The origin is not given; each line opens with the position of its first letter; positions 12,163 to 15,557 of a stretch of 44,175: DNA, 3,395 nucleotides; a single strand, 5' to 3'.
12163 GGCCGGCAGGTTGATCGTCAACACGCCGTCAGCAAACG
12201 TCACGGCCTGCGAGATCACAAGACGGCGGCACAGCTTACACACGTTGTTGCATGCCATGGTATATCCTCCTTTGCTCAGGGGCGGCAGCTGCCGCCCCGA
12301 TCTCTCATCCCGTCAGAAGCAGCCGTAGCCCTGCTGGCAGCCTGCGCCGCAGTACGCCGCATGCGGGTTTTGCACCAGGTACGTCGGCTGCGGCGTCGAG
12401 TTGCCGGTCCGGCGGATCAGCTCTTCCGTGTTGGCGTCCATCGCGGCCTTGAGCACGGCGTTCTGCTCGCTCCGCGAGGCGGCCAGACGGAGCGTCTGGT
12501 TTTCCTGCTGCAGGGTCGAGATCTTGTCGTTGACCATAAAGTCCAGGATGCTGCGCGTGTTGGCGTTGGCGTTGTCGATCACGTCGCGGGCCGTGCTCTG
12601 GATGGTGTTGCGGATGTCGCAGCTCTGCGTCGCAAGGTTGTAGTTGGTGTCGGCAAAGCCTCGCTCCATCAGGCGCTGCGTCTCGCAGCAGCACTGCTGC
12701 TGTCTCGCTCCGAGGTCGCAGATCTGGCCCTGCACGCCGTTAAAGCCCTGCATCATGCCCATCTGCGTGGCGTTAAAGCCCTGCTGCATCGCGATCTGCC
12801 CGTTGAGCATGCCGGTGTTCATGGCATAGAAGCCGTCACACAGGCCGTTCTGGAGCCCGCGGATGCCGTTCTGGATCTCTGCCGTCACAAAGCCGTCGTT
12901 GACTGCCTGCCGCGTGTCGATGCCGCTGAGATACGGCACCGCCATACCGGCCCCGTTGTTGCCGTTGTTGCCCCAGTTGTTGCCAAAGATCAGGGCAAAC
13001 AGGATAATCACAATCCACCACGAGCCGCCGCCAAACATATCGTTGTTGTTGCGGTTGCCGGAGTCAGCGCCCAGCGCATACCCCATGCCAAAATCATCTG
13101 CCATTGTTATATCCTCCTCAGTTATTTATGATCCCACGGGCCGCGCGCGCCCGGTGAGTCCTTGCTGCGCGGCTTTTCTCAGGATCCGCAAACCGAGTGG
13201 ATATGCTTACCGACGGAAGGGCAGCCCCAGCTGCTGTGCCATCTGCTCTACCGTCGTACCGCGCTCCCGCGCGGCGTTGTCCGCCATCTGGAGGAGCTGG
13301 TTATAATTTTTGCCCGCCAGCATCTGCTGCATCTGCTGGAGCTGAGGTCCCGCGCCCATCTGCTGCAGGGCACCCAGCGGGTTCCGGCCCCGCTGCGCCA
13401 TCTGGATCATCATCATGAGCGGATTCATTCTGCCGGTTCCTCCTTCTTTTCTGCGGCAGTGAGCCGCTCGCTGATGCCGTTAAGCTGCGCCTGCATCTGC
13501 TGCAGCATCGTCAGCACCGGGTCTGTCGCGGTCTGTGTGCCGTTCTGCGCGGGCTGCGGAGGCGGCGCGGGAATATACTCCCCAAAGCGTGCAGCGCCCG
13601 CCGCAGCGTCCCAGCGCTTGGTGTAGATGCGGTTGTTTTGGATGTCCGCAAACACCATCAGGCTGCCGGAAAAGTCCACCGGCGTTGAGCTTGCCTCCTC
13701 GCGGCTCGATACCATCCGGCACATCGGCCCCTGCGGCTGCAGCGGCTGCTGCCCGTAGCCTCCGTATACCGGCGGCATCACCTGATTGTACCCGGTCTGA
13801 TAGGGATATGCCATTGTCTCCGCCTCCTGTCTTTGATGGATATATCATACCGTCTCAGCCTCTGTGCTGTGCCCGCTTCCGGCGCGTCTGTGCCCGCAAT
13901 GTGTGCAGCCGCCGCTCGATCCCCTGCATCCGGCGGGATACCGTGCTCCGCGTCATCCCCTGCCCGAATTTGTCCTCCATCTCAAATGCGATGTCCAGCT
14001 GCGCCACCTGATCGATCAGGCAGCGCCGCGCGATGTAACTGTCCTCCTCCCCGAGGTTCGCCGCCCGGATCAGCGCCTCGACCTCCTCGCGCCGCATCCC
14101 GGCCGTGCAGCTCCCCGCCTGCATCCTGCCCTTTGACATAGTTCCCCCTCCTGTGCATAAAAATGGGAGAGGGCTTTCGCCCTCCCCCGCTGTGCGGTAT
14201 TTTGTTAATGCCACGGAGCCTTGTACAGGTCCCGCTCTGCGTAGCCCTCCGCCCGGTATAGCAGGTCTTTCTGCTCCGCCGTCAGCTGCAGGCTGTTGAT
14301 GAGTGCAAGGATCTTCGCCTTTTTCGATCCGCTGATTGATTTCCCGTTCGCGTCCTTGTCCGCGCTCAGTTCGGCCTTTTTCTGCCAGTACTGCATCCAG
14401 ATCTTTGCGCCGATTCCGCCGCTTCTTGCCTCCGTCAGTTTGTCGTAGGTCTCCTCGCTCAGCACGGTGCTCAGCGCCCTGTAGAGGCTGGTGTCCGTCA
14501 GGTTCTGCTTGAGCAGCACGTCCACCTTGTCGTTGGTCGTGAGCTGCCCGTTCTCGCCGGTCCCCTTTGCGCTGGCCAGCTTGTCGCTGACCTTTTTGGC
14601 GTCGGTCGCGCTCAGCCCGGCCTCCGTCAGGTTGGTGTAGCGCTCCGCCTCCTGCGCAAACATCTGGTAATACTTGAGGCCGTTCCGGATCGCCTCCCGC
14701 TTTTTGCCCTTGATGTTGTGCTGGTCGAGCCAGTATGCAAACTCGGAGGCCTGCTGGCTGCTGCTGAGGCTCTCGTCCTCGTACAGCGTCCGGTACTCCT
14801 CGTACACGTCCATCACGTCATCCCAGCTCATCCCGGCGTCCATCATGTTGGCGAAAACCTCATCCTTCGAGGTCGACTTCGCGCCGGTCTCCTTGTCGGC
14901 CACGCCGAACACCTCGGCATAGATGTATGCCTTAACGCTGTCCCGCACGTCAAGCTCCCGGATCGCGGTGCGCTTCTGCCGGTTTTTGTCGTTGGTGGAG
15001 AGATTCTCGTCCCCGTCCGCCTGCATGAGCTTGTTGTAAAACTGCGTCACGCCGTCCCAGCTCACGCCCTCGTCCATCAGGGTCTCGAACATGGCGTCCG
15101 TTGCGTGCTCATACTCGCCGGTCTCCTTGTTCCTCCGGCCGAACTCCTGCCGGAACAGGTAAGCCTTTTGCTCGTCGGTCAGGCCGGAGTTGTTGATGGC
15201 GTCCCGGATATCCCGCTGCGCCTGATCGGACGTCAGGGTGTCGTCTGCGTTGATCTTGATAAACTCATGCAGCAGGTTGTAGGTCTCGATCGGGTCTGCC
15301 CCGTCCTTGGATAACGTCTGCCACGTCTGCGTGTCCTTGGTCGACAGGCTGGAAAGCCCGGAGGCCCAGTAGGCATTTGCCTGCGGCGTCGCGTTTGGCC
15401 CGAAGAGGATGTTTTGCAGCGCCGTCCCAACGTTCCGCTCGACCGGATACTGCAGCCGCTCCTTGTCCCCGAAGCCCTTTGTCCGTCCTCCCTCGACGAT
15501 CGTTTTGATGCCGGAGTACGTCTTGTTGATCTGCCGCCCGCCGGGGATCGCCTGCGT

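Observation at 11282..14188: Insulated six-gene Q/N/G/Cys-rich low-complexity module in the cargo slot next to attP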

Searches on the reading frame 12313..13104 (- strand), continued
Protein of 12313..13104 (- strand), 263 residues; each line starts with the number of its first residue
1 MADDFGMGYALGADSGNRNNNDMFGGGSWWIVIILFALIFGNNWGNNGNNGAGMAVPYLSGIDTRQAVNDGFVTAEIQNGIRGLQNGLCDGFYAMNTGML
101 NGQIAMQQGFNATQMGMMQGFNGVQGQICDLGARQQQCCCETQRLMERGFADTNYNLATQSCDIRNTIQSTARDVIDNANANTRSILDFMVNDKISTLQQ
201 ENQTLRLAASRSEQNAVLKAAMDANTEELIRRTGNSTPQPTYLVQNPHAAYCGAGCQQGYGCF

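Call 82: search_protein_families(library=pfam, max_evalue=0.01, proteins=[L021:8497-9693:+, L007:3224-4147:+, L015:6970-7905:+, L019:7978-8925:+, L031:6962-7504:+, L031:7523-8056:+, L031:8357-8758:+, L022:7787-8197:+, L022:8222-8728:+, L032:8536-9006:+])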
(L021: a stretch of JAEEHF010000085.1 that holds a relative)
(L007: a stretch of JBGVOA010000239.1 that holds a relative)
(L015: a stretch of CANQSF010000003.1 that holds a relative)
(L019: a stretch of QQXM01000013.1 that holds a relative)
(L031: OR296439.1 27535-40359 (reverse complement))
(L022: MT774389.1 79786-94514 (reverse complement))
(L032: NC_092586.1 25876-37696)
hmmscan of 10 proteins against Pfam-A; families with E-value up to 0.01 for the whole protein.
L021:8497-9693:+ (398 aa): 2 families
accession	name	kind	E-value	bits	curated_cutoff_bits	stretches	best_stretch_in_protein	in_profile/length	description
PF25309.1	ELLD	-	1.7e-08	35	27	1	40-114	92-173/175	Endolysin-like domain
PF04380.18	BMFP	-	0.0061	17.4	37.2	0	351-370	43-62/77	Membrane fusogenic activity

L007:3224-4147:+ (307 aa): 3 families
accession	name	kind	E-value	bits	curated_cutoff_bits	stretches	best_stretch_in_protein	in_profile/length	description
PF01471.23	PG_binding_1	-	1.9e-19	70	23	1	177-231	3-57/57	Putative peptidoglycan binding domain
PF00877.26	NLPC_P60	-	1.3e-08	35.2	23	1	55-141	11-92/105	NlpC/P60 family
PF09374.15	PG_binding_3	-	1.6e-06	28.6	24.6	1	179-210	3-35/76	Predicted Peptidoglycan domain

L015:6970-7905:+ (311 aa): 1 family
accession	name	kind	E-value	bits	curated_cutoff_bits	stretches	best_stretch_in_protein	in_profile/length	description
PF01510.30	Amidase_2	-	1e-15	58.6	26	1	26-158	5-130/131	N-acetylmuramoyl-L-alanine amidase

L019:7978-8925:+ (315 aa): 4 families
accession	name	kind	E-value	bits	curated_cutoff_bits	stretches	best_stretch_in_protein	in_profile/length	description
PF01183.26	Glyco_hydro_25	-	2.2e-35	123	27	1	7-185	1-179/180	Glycosyl hydrolases family 25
PF08230.16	CW_7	-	9.7e-20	70.5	25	1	227-263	3-39/40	CW_7 repeat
PF01476.26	LysM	-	3.4e-18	65.8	20.9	1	272-315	1-43/43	LysM domain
PF23473.1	LysM3_LYK4_5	-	0.0014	19.1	29.3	1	272-307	5-39/48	LYK4/5 LysM3 domain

L031:6962-7504:+ (180 aa): 0 families

L031:7523-8056:+ (177 aa): 2 families
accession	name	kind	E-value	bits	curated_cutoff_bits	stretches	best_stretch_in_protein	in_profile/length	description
PF07426.16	Dynactin_p22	-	0.00027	21.2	25.2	1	79-168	17-113/168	Dynactin subunit p22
PF15188.11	CCDC-167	-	0.0034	18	27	1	113-173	10-70/84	Coiled-coil domain-containing protein 167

L031:8357-8758:+ (133 aa): 1 family
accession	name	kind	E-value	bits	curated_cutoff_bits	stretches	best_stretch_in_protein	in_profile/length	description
PF25223.1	DUF7841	-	5.3e-16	59.3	25.2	1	14-131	2-112/114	Domain of unknown function (DUF7841)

L022:7787-8197:+ (136 aa): 0 families

L022:8222-8728:+ (168 aa): 1 family
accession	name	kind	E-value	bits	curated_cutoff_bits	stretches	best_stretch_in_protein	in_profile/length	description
PF07321.17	YscO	-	0.0088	16.5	28.8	0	89-149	69-129/149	Type III secretion protein YscO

L032:8536-9006:+ (156 aa): 0 families

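Call 96: search_protein_representatives(alignment_id=A4)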
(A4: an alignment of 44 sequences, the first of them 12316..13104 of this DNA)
Query: 44 sequences, 260 profile positions. Proteins with E-value up to 0.001 (for the whole library): 2647; up to 1e-10: 1418; up to 1e-30: 339. The best 150 are listed.
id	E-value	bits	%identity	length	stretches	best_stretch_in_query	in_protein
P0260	1.5e-108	378.2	-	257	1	1-258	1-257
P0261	3.4e-104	363.9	-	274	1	5-259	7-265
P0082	5.3e-103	360.0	-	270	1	2-258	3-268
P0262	3.9e-94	331.0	-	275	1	4-255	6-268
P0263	4.4e-92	324.3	-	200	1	58-259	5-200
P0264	9.7e-88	310.0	-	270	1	56-258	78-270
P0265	5.4e-85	301.0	-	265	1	2-258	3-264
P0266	2.4e-83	295.6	-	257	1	2-258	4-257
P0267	3.7e-80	285.2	-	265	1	1-258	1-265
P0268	1.1e-79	283.6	-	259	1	2-259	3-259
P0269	1.1e-77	277.0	-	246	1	17-260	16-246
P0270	1.4e-77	276.7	-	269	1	5-256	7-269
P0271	1.1e-76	273.8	-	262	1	3-258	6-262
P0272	5.1e-76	271.6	-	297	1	13-258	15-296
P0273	1.1e-74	267.2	-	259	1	11-258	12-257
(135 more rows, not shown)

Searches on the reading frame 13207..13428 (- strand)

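Call 3: search_protein_families(library=pfam, max_evalue=0.1, proteins=[window:13207-13428:-])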
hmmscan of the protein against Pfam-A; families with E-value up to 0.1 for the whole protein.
window:13207-13428:- (73 aa): 1 family
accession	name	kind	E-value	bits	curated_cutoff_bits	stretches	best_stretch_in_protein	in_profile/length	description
PF08700.17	VPS51_Exo84_N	-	0.017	15.6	24.2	1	29-57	37-65/87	Vps51/EXO84/COG1 N-terminal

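Call 4: search_protein_families(library=phrogs, max_evalue=0.1, proteins=[window:13207-13428:-])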
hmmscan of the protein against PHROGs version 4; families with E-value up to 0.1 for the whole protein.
window:13207-13428:- (73 aa): 1 family
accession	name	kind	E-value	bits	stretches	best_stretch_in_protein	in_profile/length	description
phrog_17338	-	tail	0.0063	17.7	1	11-69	86-143/148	tail assembly chaperone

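Call 15: search_protein_families(library=ncbifam, max_evalue=0.1, proteins=[window:13207-13428:-])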
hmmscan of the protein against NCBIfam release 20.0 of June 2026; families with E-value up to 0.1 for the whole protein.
window:13207-13428:- (73 aa): 0 families

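Call 79: search_protein_families(library=padloc, max_evalue=0.01, proteins=[window:13207-13428:-])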
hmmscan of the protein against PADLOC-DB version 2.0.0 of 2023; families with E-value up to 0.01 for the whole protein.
window:13207-13428:- (73 aa): 0 families

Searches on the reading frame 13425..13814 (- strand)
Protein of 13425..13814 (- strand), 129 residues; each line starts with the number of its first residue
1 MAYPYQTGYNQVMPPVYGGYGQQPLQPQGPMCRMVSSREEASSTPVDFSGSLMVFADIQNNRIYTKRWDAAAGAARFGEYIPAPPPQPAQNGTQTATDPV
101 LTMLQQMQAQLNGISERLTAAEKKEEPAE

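Call 3: search_protein_families(library=pfam, max_evalue=0.1, proteins=[window:13425-13814:-])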
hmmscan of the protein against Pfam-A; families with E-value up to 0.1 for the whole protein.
window:13425-13814:- (129 aa): 0 families

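Call 4: search_protein_families(library=phrogs, max_evalue=0.1, proteins=[window:13425-13814:-])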
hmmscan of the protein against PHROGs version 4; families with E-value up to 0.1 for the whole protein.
window:13425-13814:- (129 aa): 1 family
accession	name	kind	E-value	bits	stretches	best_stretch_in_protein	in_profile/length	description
phrog_21718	-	unknown function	0.00016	22.7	1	22-123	43-149/159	-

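Call 15: search_protein_families(library=ncbifam, max_evalue=0.1, proteins=[window:13425-13814:-])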
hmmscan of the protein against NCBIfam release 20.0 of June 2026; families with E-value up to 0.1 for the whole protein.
window:13425-13814:- (129 aa): 0 families

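Call 24: search_solved_structures(query=A1, max_evalue=10, show_alignments=2)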
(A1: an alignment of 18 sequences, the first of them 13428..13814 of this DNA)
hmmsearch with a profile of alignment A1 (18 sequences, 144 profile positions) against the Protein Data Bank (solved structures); distinct sequences matched with E-value up to 10: 17.
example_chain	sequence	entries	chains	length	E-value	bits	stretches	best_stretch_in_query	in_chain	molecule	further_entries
4hqz_A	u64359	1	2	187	0.14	15.4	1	26-82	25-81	Thioredoxin family protein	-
1gmj_A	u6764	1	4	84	0.4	14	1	100-136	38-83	ATPASE INHIBITOR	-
1ohh_H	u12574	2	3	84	0.56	13.5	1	100-136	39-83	ATPase inhibitor, mitochondrial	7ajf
8h9e_J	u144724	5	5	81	0.67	13.3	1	91-132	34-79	ATPase inhibitor, mitochondrial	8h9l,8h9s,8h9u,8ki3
7sty_A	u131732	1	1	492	0.8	13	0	102-133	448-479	Coronin-1C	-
9hvw_D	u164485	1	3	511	0.87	12.9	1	56-140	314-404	Fusion glycoprotein F1,Probable N-acetylmuramidase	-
9vpb_AJ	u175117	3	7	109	1.1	12.5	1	100-136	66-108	ATPase inhibitor, mitochondrial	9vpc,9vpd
7wbn_A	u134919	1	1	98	1.3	12.4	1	91-133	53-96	RevCC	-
1hf9_A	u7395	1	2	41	1.3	12.3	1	103-136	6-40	ATPASE INHIBITOR (MITOCHONDRIAL)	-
7tbo_A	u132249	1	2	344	1.5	12.2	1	100-138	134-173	D12 LOV2-DARPin fusion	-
3sja_C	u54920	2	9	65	1.5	12.1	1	88-134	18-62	Golgi to ER traffic protein 1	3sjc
6j5i_J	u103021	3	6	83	1.8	11.9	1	94-134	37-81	ATPase inhibitor, mitochondrial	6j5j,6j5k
6kf4_G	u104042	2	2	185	1.8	11.8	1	105-141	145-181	Transcription factor E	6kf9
5fv8_A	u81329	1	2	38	2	11.7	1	100-123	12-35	FOSW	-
2wpq_A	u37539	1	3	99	4.5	10.6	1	96-131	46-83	TRIMERIC AUTOTRANSPORTER ADHESIN FRAGMENT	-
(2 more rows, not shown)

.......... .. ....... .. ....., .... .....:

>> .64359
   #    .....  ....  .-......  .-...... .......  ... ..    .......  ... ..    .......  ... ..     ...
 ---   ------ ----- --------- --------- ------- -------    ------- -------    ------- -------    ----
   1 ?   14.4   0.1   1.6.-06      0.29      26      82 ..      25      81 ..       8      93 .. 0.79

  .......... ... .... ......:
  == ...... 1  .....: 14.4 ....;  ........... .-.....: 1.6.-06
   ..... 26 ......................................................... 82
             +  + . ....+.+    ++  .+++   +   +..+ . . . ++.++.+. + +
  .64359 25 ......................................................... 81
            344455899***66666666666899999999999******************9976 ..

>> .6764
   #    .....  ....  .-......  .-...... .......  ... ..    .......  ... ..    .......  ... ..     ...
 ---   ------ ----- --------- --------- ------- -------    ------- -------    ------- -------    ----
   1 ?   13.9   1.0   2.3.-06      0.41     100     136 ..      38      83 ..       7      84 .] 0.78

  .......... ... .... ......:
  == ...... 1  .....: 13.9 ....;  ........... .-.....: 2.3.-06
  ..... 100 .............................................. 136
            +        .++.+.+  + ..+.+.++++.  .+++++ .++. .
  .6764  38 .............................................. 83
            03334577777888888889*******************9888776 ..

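Call 25: search_protein_families(library=phrogs, alignment_id=A1, max_evalue=0.001)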
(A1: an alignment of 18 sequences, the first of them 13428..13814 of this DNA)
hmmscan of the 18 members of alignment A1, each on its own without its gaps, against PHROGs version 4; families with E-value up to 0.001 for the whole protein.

A. member 1, window:13428-13814:- (129 aa): 1 family
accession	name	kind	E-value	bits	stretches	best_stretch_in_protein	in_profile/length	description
phrog_21718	-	unknown function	0.00016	22.7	1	22-123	43-149/159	-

B. families by the number of members that match (of 18 scanned): 1 family
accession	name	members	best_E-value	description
phrog_21718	-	16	9.7e-48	-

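Call 79: search_protein_families(library=padloc, max_evalue=0.01, proteins=[window:13425-13814:-])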
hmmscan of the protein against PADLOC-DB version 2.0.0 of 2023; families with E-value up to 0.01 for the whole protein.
window:13425-13814:- (129 aa): 0 families

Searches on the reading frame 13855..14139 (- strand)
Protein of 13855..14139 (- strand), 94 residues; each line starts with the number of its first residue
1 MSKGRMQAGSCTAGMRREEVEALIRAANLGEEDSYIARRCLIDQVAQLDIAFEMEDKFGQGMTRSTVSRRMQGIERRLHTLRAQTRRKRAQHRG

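Call 3: search_protein_families(library=pfam, max_evalue=0.1, proteins=[window:13855-14139:-])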
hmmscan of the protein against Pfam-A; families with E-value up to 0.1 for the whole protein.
window:13855-14139:- (94 aa): 0 families

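Call 4: search_protein_families(library=phrogs, max_evalue=0.1, proteins=[window:13855-14139:-])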
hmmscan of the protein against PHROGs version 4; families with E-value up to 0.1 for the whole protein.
window:13855-14139:- (94 aa): 1 family
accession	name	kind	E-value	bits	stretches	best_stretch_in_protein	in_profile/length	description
phrog_37384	-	unknown function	0.077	13.4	1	37-85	82-131/200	-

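Call 15: search_protein_families(library=ncbifam, max_evalue=0.1, proteins=[window:13855-14139:-])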
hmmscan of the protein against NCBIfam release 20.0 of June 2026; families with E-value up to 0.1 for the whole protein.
window:13855-14139:- (94 aa): 0 families

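Call 79: search_protein_families(library=padloc, max_evalue=0.01, proteins=[window:13855-14139:-])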
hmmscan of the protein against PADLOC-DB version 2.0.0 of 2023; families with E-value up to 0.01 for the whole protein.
window:13855-14139:- (94 aa): 0 families

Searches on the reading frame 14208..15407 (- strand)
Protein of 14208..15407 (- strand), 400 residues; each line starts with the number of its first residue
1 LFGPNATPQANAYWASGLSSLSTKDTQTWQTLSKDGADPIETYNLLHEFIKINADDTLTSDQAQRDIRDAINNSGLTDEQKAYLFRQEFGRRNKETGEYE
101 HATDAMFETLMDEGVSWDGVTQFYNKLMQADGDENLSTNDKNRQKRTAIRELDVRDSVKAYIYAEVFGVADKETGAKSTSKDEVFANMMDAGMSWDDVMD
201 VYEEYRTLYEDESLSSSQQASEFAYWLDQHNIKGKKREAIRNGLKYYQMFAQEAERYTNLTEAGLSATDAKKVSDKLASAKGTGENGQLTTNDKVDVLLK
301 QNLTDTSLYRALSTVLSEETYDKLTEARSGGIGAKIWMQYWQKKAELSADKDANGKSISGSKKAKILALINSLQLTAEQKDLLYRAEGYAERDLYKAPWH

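Call 76: find_related_loci(query=window:14208-15407:-, collection=viral_contigs, flank=7000)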
Query window:14208-15407:- (400 aa) in viral_contigs; peptide patterns used: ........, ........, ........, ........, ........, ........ (x = any residue, [..] = any of these).
22 stretches matched a pattern; 18 encode a relative of the query (tblastn E <= 1e-3); 17 distinct loci.
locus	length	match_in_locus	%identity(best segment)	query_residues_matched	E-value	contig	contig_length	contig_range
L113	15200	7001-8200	100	1-400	0e+0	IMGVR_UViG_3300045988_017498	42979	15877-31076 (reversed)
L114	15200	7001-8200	99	1-400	0e+0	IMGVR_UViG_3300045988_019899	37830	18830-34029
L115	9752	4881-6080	98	1-400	0e+0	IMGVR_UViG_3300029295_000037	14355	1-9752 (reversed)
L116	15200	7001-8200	98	1-400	0e+0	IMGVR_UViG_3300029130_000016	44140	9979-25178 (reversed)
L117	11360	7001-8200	98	1-400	0e+0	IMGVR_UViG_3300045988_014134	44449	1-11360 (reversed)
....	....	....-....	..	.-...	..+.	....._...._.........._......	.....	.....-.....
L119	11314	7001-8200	98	1-400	0e+0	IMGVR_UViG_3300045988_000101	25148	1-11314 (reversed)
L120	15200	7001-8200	98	1-400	0e+0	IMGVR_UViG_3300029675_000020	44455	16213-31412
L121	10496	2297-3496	98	1-400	0e+0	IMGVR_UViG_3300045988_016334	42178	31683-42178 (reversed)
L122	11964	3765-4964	98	1-400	0e+0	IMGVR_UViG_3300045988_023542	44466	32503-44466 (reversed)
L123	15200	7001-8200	98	1-400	0e+0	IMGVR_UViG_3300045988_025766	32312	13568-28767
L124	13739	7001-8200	98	1-400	0e+0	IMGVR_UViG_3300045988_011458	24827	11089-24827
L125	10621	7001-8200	98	1-400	0e+0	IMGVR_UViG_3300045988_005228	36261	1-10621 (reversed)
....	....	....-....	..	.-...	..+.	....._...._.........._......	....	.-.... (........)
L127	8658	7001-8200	97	1-400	0e+0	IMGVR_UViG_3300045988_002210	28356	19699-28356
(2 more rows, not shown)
